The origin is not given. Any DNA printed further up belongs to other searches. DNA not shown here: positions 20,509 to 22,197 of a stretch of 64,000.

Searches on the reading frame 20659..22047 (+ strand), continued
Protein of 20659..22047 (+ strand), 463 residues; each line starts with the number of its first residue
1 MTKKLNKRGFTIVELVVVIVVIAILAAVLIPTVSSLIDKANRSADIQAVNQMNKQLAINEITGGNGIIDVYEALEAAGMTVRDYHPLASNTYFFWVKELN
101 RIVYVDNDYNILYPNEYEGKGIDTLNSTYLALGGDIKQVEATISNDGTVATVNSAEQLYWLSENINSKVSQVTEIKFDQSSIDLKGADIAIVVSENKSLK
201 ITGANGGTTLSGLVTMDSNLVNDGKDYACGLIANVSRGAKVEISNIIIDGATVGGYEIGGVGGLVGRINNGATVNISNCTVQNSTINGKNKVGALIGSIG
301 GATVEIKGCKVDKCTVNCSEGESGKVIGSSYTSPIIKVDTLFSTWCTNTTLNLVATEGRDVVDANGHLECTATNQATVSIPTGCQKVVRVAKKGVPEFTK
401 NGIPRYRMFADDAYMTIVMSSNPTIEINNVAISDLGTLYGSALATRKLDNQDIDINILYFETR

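Call 43: find_encoding_contigs(protein=P0121, flank=1500, max_places=10)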
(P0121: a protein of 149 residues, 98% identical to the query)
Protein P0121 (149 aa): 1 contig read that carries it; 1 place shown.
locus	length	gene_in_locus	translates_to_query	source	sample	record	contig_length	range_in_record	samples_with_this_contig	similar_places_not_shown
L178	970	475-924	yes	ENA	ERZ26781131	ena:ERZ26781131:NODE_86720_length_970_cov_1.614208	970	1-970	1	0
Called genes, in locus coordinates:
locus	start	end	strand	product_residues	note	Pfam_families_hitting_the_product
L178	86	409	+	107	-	-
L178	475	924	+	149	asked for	-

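Call 48: search_protein_families(library=ncbifam, proteins=[window:20659-22047:+, L141:662-1108:+, L122:909-1349:+], max_evalue=0.01)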
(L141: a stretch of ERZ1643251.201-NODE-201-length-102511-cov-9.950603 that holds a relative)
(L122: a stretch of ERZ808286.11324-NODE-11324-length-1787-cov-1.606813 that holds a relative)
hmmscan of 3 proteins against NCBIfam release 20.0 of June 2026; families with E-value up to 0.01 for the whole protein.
window:20659-22047:+ (463 aa): 8 families
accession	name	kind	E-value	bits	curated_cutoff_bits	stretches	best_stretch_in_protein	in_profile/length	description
TIGR01710.1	typeII_sec_gspG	equivalog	8.3e-08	32.3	88.85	1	8-57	1-50/134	type II secretion system major pseudopilin GspG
NF007862.0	PRK10574.1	equivalog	3.1e-07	30.6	138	1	6-51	3-48/145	prepilin peptidase-dependent pilin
NF040999.1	pilin_ComGC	equivalog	3.4e-07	30.4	75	1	8-63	2-57/84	competence type IV pilus major pilin ComGC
TIGR02532.1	IV_pilin_GFxxxE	domain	9e-06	25.3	16.3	1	7-29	1-23/24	prepilin-type N-terminal cleavage/methylation domain-containing protein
NF041013.1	T4P_ComGE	equivalog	2.5e-05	24.3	49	1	6-65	2-63/83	competence type IV pilus minor pilin ComGE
NF041775.1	typeIV_PilA_Myxo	equivalog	9.3e-05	22.5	400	1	7-36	10-39/214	type IV pilin protein PilA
TIGR01708.2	typeII_sec_gspH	equivalog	0.00037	20.5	80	1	8-34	2-28/169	type II secretion system minor pseudopilin GspH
TIGR02596.1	TIGR02596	subfamily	0.0012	19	70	1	10-39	1-30/196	Verru_Chthon cassette protein D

L141:662-1108:+ (149 aa): 0 families

L122:909-1349:+ (147 aa): 0 families

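Call 53: list_cluster_members(proteins=[P0123, P0121, P0126])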
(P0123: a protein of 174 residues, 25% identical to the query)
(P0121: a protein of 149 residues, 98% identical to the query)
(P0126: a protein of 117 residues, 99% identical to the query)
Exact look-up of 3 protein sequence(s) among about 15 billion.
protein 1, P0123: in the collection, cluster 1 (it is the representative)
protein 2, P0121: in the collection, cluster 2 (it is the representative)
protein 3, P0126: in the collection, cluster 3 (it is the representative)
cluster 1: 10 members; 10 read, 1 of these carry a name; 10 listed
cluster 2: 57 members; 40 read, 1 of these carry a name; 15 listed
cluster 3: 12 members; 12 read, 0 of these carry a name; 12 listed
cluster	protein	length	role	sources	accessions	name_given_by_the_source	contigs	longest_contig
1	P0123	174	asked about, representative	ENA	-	-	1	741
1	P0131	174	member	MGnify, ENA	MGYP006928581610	CR=1 FL=1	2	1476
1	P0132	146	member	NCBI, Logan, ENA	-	-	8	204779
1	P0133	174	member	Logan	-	-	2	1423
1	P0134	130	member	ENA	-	-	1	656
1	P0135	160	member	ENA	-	-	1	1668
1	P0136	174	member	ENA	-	-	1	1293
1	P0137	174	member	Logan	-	-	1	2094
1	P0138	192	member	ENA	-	-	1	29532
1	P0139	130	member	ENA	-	-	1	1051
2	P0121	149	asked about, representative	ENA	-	-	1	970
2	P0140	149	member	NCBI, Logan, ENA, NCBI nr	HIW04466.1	MAG TPA: hypothetical protein H9690_00360 [Firmicutes bacterium] | hypothetical protein [Bacillota bacterium]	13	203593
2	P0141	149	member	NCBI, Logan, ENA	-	-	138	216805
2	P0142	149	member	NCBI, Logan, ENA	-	-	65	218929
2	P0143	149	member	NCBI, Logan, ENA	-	-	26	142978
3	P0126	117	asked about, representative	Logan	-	-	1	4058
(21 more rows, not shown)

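Call 54: find_encoding_contigs(protein=P0132, flank=1500, max_places=10)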
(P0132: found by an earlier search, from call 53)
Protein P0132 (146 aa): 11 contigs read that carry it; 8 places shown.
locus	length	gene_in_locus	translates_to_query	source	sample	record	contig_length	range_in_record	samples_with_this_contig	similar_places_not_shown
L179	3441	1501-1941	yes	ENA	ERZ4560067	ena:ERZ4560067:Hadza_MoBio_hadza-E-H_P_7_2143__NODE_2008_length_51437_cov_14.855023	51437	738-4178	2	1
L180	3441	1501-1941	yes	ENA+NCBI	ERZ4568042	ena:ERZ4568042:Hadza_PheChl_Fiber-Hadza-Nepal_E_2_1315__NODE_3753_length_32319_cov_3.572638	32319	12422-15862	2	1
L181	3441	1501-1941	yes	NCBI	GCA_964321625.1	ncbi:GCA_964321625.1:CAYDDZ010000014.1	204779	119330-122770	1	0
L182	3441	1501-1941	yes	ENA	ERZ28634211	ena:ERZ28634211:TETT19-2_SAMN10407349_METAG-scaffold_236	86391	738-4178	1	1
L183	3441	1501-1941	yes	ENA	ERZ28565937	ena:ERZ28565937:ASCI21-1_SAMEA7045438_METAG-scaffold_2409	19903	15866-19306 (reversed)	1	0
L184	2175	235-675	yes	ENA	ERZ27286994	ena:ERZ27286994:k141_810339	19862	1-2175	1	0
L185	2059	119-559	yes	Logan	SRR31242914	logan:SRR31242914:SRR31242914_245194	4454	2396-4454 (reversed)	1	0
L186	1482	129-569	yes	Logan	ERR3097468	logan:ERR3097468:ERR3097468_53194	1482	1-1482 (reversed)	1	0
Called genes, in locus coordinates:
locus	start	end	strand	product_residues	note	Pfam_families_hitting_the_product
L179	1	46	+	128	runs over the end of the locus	-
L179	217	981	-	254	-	PF00106:adh_short, PF08659:KR, PF13561:adh_short_C2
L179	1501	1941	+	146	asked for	-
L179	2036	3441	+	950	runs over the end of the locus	PF07963:N_methyl (weak)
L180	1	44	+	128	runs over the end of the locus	-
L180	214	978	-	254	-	PF00106:adh_short, PF08659:KR, PF13561:adh_short_C2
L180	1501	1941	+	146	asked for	-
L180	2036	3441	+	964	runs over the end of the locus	PF07963:N_methyl (weak)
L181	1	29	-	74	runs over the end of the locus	-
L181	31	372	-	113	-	-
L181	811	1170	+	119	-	-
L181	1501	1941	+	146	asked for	-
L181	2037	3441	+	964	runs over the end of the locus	PF07963:N_methyl (weak)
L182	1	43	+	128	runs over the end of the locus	-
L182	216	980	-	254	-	PF00106:adh_short, PF08659:KR, PF13561:adh_short_C2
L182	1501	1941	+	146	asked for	-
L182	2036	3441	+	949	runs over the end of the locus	PF07963:N_methyl (weak)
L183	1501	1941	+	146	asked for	-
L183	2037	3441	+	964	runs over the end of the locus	PF07963:N_methyl (weak)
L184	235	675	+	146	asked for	-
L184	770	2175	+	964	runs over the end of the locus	PF07963:N_methyl (weak)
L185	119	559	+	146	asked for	-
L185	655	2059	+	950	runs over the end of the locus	PF07963:N_methyl (weak)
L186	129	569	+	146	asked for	-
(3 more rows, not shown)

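Call 57: predict_structure(alignment_id=A2)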
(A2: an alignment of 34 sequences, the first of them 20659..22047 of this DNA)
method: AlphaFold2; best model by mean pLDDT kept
length: 463 residues; sequences in the alignment: 34
mean_pLDDT: 89.2   pTM: 0.87
mean pLDDT of the five models: 89.2, 89.2, 88.5, 88.1, 87.3
residues with pLDDT >= 90: 294; 70-90: 129; 50-70: 33; < 50: 7
segments of 3 or more residues with pLDDT < 50: 1-4
pLDDT, mean of each block of 10 residues (from residue 1): 48 82 82 82 92 86 74 86 83 92 95 94 90 94 97 98 96 98 96 97 96 93 91 98 98 95 98 98 97 98 98 98 97 94 97 89 76 58 86 88 92 91 87 64 72 88 92
secondary structure, 60 per line:
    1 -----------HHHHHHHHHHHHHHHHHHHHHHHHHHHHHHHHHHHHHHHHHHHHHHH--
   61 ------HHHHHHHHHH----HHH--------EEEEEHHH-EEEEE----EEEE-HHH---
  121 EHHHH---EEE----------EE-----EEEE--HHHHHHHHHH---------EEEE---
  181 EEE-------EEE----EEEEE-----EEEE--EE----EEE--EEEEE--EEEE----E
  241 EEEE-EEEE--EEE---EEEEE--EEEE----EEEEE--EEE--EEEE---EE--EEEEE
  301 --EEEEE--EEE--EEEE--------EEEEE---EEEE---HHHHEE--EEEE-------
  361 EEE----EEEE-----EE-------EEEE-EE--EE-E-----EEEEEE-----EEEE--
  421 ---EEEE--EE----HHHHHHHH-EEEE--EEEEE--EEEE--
elements in order: H12-58 H67-76 E92-96 E101-105 E110-113 H122-125 E129-131 E149-152 H155-164 E174-177 E181-183 E191-193 E198-202 E208-211 E220-222 E225-229 E232-235 E240-244 E246-249 E252-254 E258-262 E265-268 E273-277 E280-282 E285-288 E296-300 E303-307 E310-312 E315-318 E327-331 E335-338 H342-345 E350-353 E361-363 E368-371 E386-389 E404-409 E415-418 E424-427 H436-443 E445-448 E451-455 E458-461
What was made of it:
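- On Type IV pilin / pseudopilin superfamily: The AF2 model has a helix over residues 12-58 (call 57).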

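Call 58: find_encoding_contigs(protein=P0141, flank=1200, max_places=10)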
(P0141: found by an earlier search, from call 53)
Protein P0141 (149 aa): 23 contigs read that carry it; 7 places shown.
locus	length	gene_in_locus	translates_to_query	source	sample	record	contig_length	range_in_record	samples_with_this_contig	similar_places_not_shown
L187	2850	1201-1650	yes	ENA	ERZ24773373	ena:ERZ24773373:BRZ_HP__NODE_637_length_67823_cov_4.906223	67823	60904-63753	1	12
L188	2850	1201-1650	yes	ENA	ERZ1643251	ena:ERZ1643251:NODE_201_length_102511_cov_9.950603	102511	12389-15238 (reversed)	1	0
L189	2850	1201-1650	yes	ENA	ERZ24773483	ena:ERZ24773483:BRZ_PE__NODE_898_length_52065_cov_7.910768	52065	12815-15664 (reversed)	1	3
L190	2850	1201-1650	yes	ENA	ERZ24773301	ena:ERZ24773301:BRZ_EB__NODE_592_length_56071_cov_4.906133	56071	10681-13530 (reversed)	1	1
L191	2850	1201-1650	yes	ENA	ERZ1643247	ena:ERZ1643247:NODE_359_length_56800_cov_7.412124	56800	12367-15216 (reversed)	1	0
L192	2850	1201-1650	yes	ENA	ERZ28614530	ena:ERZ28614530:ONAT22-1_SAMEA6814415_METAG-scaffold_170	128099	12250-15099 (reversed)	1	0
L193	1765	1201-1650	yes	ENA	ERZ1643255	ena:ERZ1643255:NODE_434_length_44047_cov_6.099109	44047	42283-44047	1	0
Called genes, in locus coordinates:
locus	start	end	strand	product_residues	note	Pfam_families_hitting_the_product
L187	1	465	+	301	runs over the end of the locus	PF01156:IU_nuc_hydro, PF07632:Sde182_NH-like (faint)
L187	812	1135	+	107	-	-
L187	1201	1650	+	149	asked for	-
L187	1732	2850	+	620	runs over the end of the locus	PF07963:N_methyl (weak)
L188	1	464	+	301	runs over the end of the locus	PF01156:IU_nuc_hydro, PF07632:Sde182_NH-like (weak)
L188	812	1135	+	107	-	-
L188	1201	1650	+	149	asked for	-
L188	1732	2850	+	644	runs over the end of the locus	PF07963:N_methyl (weak)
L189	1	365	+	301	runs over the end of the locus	PF01156:IU_nuc_hydro, PF07632:Sde182_NH-like (weak)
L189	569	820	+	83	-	-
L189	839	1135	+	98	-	-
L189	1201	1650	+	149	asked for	-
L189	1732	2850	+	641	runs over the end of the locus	PF07963:N_methyl (weak)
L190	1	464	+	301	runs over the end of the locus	PF01156:IU_nuc_hydro, PF07632:Sde182_NH-like (faint)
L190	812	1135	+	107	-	-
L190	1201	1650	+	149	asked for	-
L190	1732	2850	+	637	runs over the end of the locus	PF07963:N_methyl (weak)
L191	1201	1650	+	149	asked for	-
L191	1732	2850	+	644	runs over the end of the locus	PF07963:N_methyl (weak)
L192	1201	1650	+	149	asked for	-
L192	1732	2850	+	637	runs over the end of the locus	PF07963:N_methyl (weak), PF07581:Glug (faint)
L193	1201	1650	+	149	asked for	-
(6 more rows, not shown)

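Call 63: fold_search(model_id=the predicted structure, library=pdb)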
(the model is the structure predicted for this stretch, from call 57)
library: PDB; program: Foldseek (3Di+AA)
matches with E <= 10: 149; with E <= 0.001: 0
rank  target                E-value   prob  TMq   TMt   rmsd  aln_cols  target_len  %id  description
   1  3n6z                  2.8e-02  0.93  0.24  0.31  10.6       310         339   14  Crystal structure of a putative immunoglobulin A1 protease (BACOVA_03286) from Bacteroides ovatus at 1.30 A resolution (released 2010-07-21)
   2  7chu_A                6.2e-02  0.25  0.15  0.14  16.2       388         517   10  Geobacillus virus E2 - ORF18 (released 2021-04-14)
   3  1dbg_A                9.0e-02  0.20  0.14  0.14  12.9       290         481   12  CRYSTAL STRUCTURE OF CHONDROITINASE B (released 2000-01-12)
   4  2nsp_A                1.2e-01  0.35  0.21  0.26  15.2       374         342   11  Crystal structure of pectin methylesterase D178A mutant in complex with hexasaccharide I (released 2007-09-18)
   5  1pxz_A                1.4e-01  0.16  0.16  0.20  16.9       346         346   11  1.7 Angstrom Crystal Structure of jun a 1, the major allergen from cedar pollen (released 2004-11-16)
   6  1ooc_A                1.6e-01  0.14  0.15  0.18  14.0       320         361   12  Mutations in the T1.5 loop of pectate lyase A (released 2004-03-16)
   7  7xks                  1.8e-01  0.21  0.17  0.23  13.6       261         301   12  Crystal structure of an alkaline pectate lyase from Bacillus clausii (released 2023-03-29)
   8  5w6f_A                2.5e-01  0.33  0.20  0.16  14.6       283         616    9  Crystal structure of Bacteriophage CBA120 tailspike protein 3 (TSP3, orf212) (released 2018-10-24)
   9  3krg_A                2.9e-01  0.12  0.15  0.16  14.4       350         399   10  Structural insights into substrate specificity and the anti beta-elimination mechanism of pectate lyase (released 2010-02-09)
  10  9beu_B                3.1e-01  0.12  0.15  0.13  18.5       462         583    8  Structure of GH110B in complex with a lambda-carrageenan oligosaccharide (released 2025-08-27)
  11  6w4q_D                3.1e-01  0.03  0.09  0.06  26.0       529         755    9  Crystal structure of full-length tailspike protein 2 (TSP2, ORF211) ) from Escherichia coli O157:H7 bacteriophage CAB1 (released 2021-01-20)
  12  1jrg_A                3.2e-01  0.18  0.17  0.21  14.2       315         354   12  Crystal Structure of the R3 form of Pectate Lyase A, Erwinia chrysanthemi (released 2002-06-19)
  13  6w4q_C                3.2e-01  0.03  0.12  0.08  27.3       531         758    9  Crystal structure of full-length tailspike protein 2 (TSP2, ORF211) ) from Escherichia coli O157:H7 bacteriophage CAB1 (released 2021-01-20)
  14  1tyu_A                3.5e-01  0.04  0.10  0.09  18.1       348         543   10  STRUCTURE OF TAILSPIKE-PROTEIN (released 1997-07-23)
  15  4pex_A                3.7e-01  0.04  0.11  0.10  17.7       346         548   12  Structure of the E502A variant of sacteLam55A from Streptomyces sp. SirexAA-E in complex with glucose (released 2015-03-18)
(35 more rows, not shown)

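Call 70: find_homologous_proteins(query=L063:2324-4270:+, max_evalue=1e-50)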
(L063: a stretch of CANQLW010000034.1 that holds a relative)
Query L063:2324-4270:+ (649 aa): 173 proteins with E <= 1e-50 among 8000 candidates; the best 120 are listed.
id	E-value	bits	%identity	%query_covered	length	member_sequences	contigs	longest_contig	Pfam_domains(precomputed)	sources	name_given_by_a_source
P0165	0.0e+0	1442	100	100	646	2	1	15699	PF07963.18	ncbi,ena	-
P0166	7.8e-161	555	54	81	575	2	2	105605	PF07963.18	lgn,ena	-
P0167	5.7e-159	549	51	91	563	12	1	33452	PF07963.18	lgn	-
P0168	3.8e-153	530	50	88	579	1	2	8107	PF07963.18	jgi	-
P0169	1.2e-151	525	49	87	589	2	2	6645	PF07963.18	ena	-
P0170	2.1e-151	524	51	83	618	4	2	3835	PF07963.18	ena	-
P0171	3.9e-149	516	49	86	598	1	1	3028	PF07963.18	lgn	-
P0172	5.2e-142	493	49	80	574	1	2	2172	PF07963.18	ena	-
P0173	1.5e-119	419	45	80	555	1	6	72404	PF07963.18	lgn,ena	-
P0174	3.0e-119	418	45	80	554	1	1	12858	PF07963.18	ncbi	-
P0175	1.5e-116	409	44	80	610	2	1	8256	PF07963.18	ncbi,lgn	-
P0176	2.2e-115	405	41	86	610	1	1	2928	PF07963.18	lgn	-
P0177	2.4e-115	405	43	79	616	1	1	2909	PF07963.18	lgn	-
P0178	3.3e-115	404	43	79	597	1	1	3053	PF07963.18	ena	-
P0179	8.0e-115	403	43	79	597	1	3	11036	PF07963.18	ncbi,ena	-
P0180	1.4e-114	402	43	79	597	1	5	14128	PF07963.18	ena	-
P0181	1.7e-114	402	41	80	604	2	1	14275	PF07963.18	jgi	-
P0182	1.8e-114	402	43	79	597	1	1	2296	PF07963.18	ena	-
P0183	2.3e-114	402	43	79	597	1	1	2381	PF07963.18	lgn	-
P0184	2.3e-114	402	43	79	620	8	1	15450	PF07963.18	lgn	-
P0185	3.9e-114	401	44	79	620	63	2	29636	PF07963.18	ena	-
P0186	4.3e-114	401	42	78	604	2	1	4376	PF07963.18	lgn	-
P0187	1.3e-113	399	41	81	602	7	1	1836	PF07963.18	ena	-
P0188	1.6e-113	399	43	79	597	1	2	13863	PF07963.18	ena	-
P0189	1.8e-113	399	43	79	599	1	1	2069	PF07963.18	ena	-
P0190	1.9e-113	399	42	82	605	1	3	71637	PF07963.18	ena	-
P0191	6.7e-113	397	42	78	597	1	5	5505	PF07963.18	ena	-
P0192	2.3e-112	395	42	81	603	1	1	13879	PF07963.18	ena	-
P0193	2.4e-112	395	41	80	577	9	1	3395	PF07963.18,PF07581.18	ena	-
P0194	2.9e-112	395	43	79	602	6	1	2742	PF07963.18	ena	-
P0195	3.0e-112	395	42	81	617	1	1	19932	PF07963.18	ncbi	-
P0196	3.4e-112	394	44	79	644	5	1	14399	PF07963.18,PF07581.18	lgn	-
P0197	3.5e-112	394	44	79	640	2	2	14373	PF07963.18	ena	-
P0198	5.5e-112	394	42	79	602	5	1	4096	PF07963.18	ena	-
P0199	9.8e-112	393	63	23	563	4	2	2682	PF07963.18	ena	-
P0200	1.1e-111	393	44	78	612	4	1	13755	PF07963.18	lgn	-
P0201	1.4e-111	392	44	79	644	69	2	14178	PF07963.18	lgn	-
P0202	2.2e-111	392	42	79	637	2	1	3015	PF07963.18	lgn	-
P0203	2.5e-111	392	41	81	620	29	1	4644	PF07963.18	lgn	-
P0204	3.7e-111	391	43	79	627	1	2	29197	PF07963.18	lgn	-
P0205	4.5e-111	391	44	79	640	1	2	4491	PF07963.18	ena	-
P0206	5.7e-111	390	43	79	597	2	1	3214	PF07963.18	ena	-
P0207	2.0e-110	389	42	80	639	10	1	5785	PF07963.18,PF07581.18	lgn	-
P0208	2.2e-110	388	43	79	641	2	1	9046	PF07963.18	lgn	-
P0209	3.6e-110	388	42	79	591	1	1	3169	PF07963.18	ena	-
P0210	6.9e-110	387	42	80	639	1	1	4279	PF07963.18,PF07581.18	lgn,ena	-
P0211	4.4e-109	384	43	81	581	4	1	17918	PF07963.18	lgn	-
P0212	4.5e-109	384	42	79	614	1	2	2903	PF07963.18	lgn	-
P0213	6.6e-109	384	59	27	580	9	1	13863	PF07963.18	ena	-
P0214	7.1e-109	383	41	80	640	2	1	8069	PF07963.18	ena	-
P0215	9.0e-109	383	42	79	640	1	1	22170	PF07963.18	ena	-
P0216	1.1e-108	383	41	79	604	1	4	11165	PF07963.18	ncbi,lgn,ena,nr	ncbi:MAG: type II secretion system protein [Clostridia bacterium]|nr:type II secretion system protei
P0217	1.3e-108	383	38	93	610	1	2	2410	PF07963.18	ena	-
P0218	2.0e-108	382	43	79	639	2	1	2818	PF07963.18,PF07581.18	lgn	-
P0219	4.5e-108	381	42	79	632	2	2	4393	PF07963.18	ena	-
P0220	4.7e-108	381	41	81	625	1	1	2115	PF07963.18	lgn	-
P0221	1.1e-107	380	43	80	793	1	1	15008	PF07963.18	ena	-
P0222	1.4e-107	379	42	80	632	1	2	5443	PF07963.18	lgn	-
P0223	3.6e-107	378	43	79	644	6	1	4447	PF07963.18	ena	-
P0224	3.7e-107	378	42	80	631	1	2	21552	PF07963.18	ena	-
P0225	3.7e-107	378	41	80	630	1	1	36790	PF07963.18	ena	-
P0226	4.2e-107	378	42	80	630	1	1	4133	PF07963.18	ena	-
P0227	4.3e-107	378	41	80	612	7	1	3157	PF07963.18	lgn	-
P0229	5.8e-107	377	41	80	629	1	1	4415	PF07963.18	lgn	-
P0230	6.5e-107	377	65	23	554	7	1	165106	PF07963.18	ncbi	-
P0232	7.4e-107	377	43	80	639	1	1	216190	PF07963.18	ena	-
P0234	1.4e-106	376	41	80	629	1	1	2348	PF07963.18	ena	-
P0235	1.9e-106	375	43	79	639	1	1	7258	PF07963.18,PF07581.18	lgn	-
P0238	5.5e-106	374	41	80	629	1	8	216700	PF07963.18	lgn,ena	-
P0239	6.0e-106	374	43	81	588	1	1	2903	PF07963.18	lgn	-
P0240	7.6e-106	373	42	75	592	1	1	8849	PF07963.18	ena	-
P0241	8.0e-106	373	43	80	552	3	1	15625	PF07963.18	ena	-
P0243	8.9e-106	373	42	79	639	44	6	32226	PF07963.18,PF07581.18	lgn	-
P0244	9.2e-106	373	42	80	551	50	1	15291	PF07963.18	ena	-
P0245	9.6e-106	373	41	80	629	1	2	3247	PF07963.18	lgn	-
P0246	9.8e-106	373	41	80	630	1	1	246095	PF07963.18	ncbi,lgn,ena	-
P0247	1.4e-105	373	42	80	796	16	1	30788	PF07963.18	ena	-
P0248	1.6e-105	372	41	80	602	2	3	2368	PF07963.18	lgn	-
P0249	1.8e-105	372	42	80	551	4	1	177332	PF07963.18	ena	-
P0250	6.6e-105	370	42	80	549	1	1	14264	PF07963.18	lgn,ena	-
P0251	2.1e-104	369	41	80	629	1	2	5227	PF07963.18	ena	-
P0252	3.2e-104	368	63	23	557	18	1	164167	PF07963.18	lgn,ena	-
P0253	1.3e-103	366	42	80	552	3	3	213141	PF07963.18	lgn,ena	-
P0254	2.7e-103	365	42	75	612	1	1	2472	PF07963.18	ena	-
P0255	4.1e-103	364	41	79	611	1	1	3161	PF07963.18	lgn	-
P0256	4.9e-103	364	42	79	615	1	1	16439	PF07963.18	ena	-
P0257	5.0e-103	364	40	80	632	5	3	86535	PF07963.18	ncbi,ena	-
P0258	6.3e-103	364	41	88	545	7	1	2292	PF07963.18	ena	-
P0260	7.2e-102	360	41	80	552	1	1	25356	PF07963.18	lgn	-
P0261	1.9e-101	359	41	80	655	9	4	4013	PF07963.18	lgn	-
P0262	2.7e-101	358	63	24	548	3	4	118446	PF07963.18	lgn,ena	-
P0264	1.0e-100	356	38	79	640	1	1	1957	PF07963.18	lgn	-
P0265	1.4e-100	356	39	86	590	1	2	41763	PF07963.18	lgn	-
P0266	2.9e-100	355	40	83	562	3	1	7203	PF07963.18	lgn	-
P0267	8.1e-100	354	40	78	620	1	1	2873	PF07963.18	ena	-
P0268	1.9e-99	352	40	89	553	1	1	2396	PF07963.18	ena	-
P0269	4.5e-99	351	39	81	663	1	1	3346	PF07963.18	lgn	-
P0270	5.0e-99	351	40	81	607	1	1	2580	PF07963.18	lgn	-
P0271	6.0e-99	351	38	79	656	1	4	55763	PF07963.18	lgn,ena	-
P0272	9.0e-99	350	61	24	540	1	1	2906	PF07963.18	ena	-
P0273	1.3e-98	350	39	90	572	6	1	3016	PF07963.18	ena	-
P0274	2.3e-98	349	39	80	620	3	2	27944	PF07963.18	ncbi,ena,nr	ncbi:MAG: type II secretion system protein [Bacilli bacterium]|nr:type II secretion system protein [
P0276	6.1e-98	347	40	80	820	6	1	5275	PF07963.18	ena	-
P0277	8.7e-98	347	38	80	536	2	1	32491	PF07963.18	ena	-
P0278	2.1e-97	346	37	79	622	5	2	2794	PF07963.18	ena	-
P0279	7.2e-97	344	58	24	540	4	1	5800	PF07963.18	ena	-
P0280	1.5e-96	343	41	80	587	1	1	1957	PF07963.18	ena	-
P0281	1.7e-96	343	40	79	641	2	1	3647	PF07963.18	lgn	-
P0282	3.2e-96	342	39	79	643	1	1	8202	PF07963.18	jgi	jgi:type IV pilus assembly protein PilA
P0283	3.4e-96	342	39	79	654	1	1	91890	PF07963.18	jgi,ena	-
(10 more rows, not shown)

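Call 71: find_encoding_contigs(protein=P0166, flank=1500, max_places=6)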
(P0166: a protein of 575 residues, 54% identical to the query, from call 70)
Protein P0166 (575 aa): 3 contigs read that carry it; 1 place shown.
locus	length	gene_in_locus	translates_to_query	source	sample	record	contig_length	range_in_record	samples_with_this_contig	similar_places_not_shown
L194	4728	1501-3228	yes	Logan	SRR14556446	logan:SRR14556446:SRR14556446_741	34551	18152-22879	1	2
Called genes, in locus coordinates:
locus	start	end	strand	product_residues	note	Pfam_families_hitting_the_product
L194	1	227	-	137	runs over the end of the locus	-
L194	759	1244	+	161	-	-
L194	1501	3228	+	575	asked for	PF07963:N_methyl (weak)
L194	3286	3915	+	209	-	PF07963:N_methyl (weak)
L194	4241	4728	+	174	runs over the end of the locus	-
